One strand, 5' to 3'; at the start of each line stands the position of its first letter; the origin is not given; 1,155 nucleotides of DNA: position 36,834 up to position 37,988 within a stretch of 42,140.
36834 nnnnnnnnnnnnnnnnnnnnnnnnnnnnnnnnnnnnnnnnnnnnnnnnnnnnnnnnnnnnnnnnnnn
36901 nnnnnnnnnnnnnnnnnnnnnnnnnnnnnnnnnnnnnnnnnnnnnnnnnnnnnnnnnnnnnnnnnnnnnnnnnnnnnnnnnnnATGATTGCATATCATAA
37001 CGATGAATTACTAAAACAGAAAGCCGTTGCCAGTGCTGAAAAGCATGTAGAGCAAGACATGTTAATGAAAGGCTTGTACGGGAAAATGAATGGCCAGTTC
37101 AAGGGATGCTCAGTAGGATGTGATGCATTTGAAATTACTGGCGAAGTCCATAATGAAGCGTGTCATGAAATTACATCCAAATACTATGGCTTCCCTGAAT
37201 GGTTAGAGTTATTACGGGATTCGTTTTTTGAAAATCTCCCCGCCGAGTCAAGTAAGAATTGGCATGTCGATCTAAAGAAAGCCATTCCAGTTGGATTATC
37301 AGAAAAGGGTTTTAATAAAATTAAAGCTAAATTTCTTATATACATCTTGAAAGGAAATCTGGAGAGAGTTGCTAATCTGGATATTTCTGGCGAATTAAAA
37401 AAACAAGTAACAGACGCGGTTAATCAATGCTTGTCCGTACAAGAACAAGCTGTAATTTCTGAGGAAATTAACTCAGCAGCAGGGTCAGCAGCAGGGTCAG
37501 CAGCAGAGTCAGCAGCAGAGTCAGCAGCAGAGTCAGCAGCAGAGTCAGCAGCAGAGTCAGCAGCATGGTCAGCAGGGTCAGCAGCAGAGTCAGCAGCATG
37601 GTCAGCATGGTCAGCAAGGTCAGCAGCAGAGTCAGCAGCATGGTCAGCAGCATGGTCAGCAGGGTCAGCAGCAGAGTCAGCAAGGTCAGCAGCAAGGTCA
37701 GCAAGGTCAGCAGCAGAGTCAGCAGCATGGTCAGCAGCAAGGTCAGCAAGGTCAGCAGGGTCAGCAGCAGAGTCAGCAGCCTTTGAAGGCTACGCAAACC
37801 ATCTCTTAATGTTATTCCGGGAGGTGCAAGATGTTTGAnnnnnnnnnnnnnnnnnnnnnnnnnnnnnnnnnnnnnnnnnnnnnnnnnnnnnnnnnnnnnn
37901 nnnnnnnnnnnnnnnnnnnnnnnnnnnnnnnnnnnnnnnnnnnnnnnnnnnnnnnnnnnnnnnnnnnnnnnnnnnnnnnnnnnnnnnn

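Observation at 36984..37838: Early protein ending in 28 tandem S-A-(A)-X units with X restricted to G/E/W/R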

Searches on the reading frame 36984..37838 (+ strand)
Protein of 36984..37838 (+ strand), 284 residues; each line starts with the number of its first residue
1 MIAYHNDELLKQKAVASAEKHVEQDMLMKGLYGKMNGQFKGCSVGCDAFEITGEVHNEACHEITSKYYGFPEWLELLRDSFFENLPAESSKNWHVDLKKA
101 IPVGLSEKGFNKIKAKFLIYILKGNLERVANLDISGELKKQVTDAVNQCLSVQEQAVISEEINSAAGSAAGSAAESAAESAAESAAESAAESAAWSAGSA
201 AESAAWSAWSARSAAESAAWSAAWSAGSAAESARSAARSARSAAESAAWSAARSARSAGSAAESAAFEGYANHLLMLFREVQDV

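Call 4: search_protein_families(library=pfam, proteins=[window:36984-37835:+], max_evalue=1)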
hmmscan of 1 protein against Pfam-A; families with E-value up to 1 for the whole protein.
window:36984-37835:+ (284 aa): 0 families

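Call 5: search_protein_families(library=phrogs, proteins=[window:36984-37835:+], max_evalue=1)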
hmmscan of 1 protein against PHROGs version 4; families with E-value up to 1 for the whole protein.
window:36984-37835:+ (284 aa): 3 families
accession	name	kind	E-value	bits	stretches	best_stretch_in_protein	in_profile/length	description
phrog_26630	-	tail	0.035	13.7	1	141-266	132-254/506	tail fiber protein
phrog_3416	-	unknown function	0.1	13.4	1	193-282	140-226/248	-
phrog_18548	-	unknown function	0.18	12.5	1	79-127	74-123/241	-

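Call 8: search_dna_similar(query=window:36984-37835:+, collection=phages, mode=protein, max_evalue=0.001)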
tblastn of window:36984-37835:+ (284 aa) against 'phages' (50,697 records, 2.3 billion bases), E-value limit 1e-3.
Records with a match: 13; places in all: 13; records where one place covers at least 80% of the query: 0.
Best place of each record, by identity: <60% 13.
By first word of the organism name: Xanthomonas 13.
By host as written in the record: Xanthomonas arboricola pv. pruni strain Xcp1 6; Xanthomonas euvesicatoria 3; Xanthomonas sp. 2; Xanthomonas vesicatoria 2.
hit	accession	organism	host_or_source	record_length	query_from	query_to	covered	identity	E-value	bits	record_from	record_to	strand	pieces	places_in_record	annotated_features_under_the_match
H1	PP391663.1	Xanthomonas phage XapPhi5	Xanthomonas arboricola pv. pruni strain ...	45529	2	154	54%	39.4%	5e-23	104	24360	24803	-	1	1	hypothetical protein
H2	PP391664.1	Xanthomonas phage XapPhi6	Xanthomonas arboricola pv. pruni strain ...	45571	2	154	54%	39.4%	5e-23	104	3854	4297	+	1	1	none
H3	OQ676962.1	Xanthomonas phage NEB7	Xanthomonas sp.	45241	2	154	54%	39.4%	7e-23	103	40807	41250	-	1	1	hypothetical protein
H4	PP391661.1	Xanthomonas phage XapPhi3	Xanthomonas arboricola pv. pruni strain ...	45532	2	154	54%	39.4%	7e-23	103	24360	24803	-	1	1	hypothetical protein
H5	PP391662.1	Xanthomonas phage XapPhi4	Xanthomonas arboricola pv. pruni strain ...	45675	2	154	54%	39.4%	7e-23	103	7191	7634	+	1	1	none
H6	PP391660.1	Xanthomonas phage XapPhi2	Xanthomonas arboricola pv. pruni strain ...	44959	2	154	54%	39.4%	8e-23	103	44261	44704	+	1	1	none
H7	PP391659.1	Xanthomonas phage XapPhi1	Xanthomonas arboricola pv. pruni strain ...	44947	2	154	54%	39.2%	6e-23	103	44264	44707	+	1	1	none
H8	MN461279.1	Xanthomonas virus phiXaf18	Xanthomonas vesicatoria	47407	2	154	54%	38.0%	1e-22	102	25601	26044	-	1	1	hypothetical protein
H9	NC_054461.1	Xanthomonas virus phiXaf18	Xanthomonas vesicatoria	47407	2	154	54%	38.0%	1e-22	102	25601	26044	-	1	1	hypothetical protein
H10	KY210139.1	Xanthomonas phage KPhi1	Xanthomonas euvesicatoria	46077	2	154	54%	38.0%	1e-22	102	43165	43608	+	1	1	hypothetical protein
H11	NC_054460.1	Xanthomonas phage KPhi1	Xanthomonas euvesicatoria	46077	2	154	54%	38.0%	1e-22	102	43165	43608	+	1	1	hypothetical protein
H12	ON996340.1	Xanthomonas phage BsXeu269p/3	Xanthomonas euvesicatoria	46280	2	154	54%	38.0%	2e-22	102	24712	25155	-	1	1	hypothetical protein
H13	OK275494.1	Xanthomonas phage MYK3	Xanthomonas sp.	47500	2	154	54%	37.3%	4e-22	101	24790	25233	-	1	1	hypothetical protein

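Call 9: find_homologous_proteins(query=window:36984-37835:+)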
Query window:36984-37835:+ (284 aa): 1743 proteins with E <= 0.001 among 8000 candidates; the best 120 are listed.
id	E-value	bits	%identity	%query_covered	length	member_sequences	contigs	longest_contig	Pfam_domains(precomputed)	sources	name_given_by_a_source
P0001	5.4e-82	293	70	54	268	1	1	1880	-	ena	-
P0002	8.7e-70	253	61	69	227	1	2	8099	-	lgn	-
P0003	9.0e-67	243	53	56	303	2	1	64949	-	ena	-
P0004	3.7e-56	209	51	54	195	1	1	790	-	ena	-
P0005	1.6e-53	200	45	99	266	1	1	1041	-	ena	-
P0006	1.2e-52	197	56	57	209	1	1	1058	-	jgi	-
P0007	1.8e-52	197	49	72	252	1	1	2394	-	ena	-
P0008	1.5e-51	194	35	55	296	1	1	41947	-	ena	-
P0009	5.7e-51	192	31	75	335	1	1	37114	-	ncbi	-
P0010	3.3e-50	189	38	72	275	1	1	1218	-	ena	-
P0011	4.0e-50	189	42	55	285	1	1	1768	-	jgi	jgi:hypothetical protein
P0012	1.2e-49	187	43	55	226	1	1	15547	-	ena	-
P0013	6.6e-49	185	46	75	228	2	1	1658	-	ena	-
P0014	1.6e-48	184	40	71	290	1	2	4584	-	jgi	jgi:hypothetical protein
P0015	1.8e-48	183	46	72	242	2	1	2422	-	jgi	-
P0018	7.1e-48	182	37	77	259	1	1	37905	-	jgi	jgi:hypothetical protein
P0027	2.5e-45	173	41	66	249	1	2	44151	-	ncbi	-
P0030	1.5e-44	171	43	70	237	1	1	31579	-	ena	-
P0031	2.0e-44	170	-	-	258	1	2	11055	-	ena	-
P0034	6.3e-44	169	42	99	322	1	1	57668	-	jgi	jgi:hypothetical protein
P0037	2.0e-43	167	45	67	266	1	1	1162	-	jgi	-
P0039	2.4e-43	167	42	67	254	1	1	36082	-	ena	-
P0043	3.6e-43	166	33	69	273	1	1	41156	-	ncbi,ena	-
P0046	9.0e-43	165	36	55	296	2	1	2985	-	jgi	jgi:hypothetical protein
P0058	3.5e-41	160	39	64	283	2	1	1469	-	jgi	-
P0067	1.8e-40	157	41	55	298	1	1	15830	-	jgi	jgi:hypothetical protein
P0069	4.5e-40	156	35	79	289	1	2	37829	-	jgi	jgi:hypothetical protein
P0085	3.2e-38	150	43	75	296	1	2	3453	-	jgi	jgi:hypothetical protein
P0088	3.7e-38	150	35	77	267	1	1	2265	-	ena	-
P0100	3.3e-37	147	36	59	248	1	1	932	-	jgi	jgi:hypothetical protein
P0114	2.0e-36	144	-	-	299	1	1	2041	-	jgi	jgi:hypothetical protein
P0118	5.0e-36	143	-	-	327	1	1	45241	-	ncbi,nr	ncbi:hypothetical protein [Xanthomonas phage NEB7]|nr:hypothetical protein [Xanthomonas phage NEB7]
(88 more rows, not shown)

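Call 10: get_annotated_region(hit=H1, flank=4000)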
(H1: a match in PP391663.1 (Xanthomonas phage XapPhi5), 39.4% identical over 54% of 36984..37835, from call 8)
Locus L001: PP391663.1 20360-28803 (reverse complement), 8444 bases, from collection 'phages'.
description: Xanthomonas phage XapPhi5, complete genome.
organism: Xanthomonas phage XapPhi5 (NCBI taxid 3125923)
taxonomy: Viruses; Duplodnaviria; Heunggongvirae; Uroviricota; Caudoviricetes
host: Xanthomonas arboricola pv. pruni strain Xcp1; source: Prunus persica leaf tissue; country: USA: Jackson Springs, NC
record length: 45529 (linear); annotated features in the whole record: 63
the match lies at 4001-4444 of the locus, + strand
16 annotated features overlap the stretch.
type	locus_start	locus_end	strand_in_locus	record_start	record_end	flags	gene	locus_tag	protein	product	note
CDS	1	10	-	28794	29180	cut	-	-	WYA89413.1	hypothetical protein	-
CDS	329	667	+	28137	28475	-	-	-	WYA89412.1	hypothetical protein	-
CDS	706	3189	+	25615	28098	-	-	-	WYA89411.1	hypothetical protein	-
CDS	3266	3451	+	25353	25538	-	-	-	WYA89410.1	hypothetical protein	-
CDS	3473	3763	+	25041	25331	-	-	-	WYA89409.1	hypothetical protein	-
CDS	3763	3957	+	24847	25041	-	-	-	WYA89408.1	hypothetical protein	-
CDS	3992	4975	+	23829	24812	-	-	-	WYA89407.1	hypothetical protein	-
CDS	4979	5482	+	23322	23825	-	-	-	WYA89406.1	hypothetical protein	-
CDS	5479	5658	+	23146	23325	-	-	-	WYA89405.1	hypothetical protein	-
CDS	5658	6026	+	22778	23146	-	-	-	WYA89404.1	hypothetical protein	-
CDS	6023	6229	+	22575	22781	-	-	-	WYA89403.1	hypothetical protein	-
CDS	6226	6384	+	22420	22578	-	-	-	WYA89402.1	hypothetical protein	-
CDS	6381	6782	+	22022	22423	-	-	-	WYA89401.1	hypothetical protein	-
CDS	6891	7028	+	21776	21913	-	-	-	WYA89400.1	hypothetical protein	-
CDS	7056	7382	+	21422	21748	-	-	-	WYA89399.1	hypothetical protein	-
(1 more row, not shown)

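Call 13: search_protein_families(library=ncbifam, proteins=[window:36984-37835:+, P0118, P0009], max_evalue=1)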
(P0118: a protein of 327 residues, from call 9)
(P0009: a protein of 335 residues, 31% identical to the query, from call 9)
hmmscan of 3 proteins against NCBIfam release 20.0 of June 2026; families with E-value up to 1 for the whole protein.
window:36984-37835:+ (284 aa): 2 families
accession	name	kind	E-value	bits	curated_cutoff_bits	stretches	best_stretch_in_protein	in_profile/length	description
NF033849.1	ser_rich_anae_1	subfamily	0.28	8.4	650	1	163-259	474-560/1163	serine-rich protein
NF010381.0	PRK13808.1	equivalog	0.95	8.8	426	0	141-261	182-301/335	adenylate kinase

P0118 (327 aa): 1 family
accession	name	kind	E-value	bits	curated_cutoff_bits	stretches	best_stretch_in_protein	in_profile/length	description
NF052608.1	TrhMmycExpMmpL3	equivalog_domain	0.55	8.4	1400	1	161-302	819-942/992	trehalose monomycolate exporter MmpL3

P0009 (335 aa): 0 families

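Call 14: search_solved_structures(query=window:36984-37835:+, max_evalue=10)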
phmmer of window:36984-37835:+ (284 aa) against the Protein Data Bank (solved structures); distinct sequences matched with E-value up to 10: 7.
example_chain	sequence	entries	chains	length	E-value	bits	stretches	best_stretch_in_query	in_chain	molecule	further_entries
2kg7_B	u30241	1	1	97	0.051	16.5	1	166-250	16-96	ESAT-6-like protein esxH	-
5bp1_A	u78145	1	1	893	1.6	11.6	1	168-260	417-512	Mycocerosic acid synthase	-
3i0w_A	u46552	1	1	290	2.3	11.1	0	36-122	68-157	8-oxoguanine-DNA-glycosylase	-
3i0x_A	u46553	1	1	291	2.3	11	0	36-122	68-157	8-oxoguanine-DNA-glycosylase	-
3f10_A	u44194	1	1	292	2.4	11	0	36-122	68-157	8-oxoguanine-DNA-glycosylase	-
3f0z_A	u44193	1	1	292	2.4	11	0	36-122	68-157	8-oxoguanine-DNA-glycosylase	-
3q4h_B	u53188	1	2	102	4.9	10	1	180-251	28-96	Low molecular weight protein antigen 7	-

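Call 24: find_encoding_contigs(protein=window:36984-37838:+, flank=10000)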
Protein window:36984-37838:+ (284 aa): 1 contig read that carries it; 1 place shown.
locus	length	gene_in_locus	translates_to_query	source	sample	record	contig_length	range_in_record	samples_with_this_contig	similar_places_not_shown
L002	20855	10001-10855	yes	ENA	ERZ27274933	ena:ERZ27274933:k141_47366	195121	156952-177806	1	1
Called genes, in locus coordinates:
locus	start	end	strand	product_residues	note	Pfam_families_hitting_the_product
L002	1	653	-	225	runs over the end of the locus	-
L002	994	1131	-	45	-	-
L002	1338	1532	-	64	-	-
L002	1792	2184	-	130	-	-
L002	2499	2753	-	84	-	-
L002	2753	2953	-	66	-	-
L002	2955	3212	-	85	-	-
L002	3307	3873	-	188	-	-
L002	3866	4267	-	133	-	-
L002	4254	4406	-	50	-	-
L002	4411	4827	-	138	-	-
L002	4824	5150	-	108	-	-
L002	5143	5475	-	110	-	-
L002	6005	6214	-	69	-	-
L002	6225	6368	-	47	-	-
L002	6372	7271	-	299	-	PF09511:RNA_lig_T4_1 (faint), PF09414:RNA_ligase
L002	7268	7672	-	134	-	-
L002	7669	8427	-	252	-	-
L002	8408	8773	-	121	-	-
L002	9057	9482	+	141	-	PF01381:HTH_3 (faint)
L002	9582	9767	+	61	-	-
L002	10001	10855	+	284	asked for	-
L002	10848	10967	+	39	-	-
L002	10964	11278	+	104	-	-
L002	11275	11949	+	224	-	PF04404:ERF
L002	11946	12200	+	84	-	-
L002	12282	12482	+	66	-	-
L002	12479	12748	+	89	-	-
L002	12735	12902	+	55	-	-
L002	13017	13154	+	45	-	-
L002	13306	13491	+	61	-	PF06806:DUF1233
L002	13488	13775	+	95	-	-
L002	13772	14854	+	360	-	PF12167:Arm-DNA-bind_2, PF00589:Phage_integrase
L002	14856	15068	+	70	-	-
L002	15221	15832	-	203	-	PF04832:SOUL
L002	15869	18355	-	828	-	PF02687:FtsX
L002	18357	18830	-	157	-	PF00005:ABC_tran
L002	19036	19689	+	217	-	PF25182:NonGDSL, PF00657:Lipase_GDSL, PF13472:Lipase_GDSL_2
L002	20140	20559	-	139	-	PF02308:MgtC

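Call 25: find_related_loci(query=A1, collection=viral_contigs, flank=6000)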
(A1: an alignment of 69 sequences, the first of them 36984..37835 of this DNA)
Query A1 (284 aa) in viral_contigs; peptide patterns used: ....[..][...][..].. (x = any residue, [..] = any of these).
143 stretches matched a pattern; 106 encode a relative of the query (tblastn E <= 1e-3); the best 80 are kept; 80 distinct loci.
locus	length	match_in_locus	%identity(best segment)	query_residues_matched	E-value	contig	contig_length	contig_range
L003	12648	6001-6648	42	1-215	5e-40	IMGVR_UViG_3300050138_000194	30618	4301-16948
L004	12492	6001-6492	39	1-160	1e-33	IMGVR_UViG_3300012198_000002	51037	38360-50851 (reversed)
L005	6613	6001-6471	44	1-159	1e-32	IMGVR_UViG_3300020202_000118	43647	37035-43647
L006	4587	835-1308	38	1-157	2e-32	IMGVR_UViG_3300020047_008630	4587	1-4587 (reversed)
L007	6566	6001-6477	37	1-158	3e-30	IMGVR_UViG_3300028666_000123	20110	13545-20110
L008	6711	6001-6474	38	1-157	5e-30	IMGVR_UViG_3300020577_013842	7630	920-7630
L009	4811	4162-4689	39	1-174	6e-30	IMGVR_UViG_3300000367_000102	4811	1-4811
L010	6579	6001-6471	36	1-157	5e-30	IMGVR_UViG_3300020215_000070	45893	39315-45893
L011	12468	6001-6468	40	3-157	9e-29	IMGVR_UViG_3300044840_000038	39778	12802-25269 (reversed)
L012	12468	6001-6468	40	3-157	9e-29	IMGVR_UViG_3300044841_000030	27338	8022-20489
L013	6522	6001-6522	35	1-178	8e-27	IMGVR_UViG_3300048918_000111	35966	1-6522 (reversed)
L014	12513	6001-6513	43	1-185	9e-27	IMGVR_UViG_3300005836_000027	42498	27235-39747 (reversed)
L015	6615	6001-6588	36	1-219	8e-27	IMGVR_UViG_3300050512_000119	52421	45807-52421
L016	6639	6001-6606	36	1-216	3e-26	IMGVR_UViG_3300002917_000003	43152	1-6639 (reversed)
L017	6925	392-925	38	1-177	3e-26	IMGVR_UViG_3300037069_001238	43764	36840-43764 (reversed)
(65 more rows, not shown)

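Call 29: predict_structure(alignment_id=A1)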
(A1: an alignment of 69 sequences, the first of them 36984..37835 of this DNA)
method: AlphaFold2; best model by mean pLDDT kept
length: 284 residues; sequences in the alignment: 69
mean_pLDDT: 78.1   pTM: 0.73
mean pLDDT of the five models: 78.1, 75.0, 74.6, 73.8, 73.4
residues with pLDDT >= 90: 151; 70-90: 50; 50-70: 32; < 50: 51
segments of 3 or more residues with pLDDT < 50: 193-200, 216-258
pLDDT, mean of each block of 10 residues (from residue 1): 98 98 94 88 94 89 97 94 94 97 97 95 91 91 88 91 74 72 67 47 52 48 35 36 34 41 85 97 87
secondary structure, 60 per line:
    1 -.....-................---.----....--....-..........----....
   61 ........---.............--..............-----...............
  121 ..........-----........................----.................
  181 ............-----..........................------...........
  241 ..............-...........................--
elements in order: H3-6 H8-23 E32-35 E38-41 H43-52 H57-68 H72-84 H87-100 H107-130 H136-159 H164-192 H198-223 H230-254 H256-282
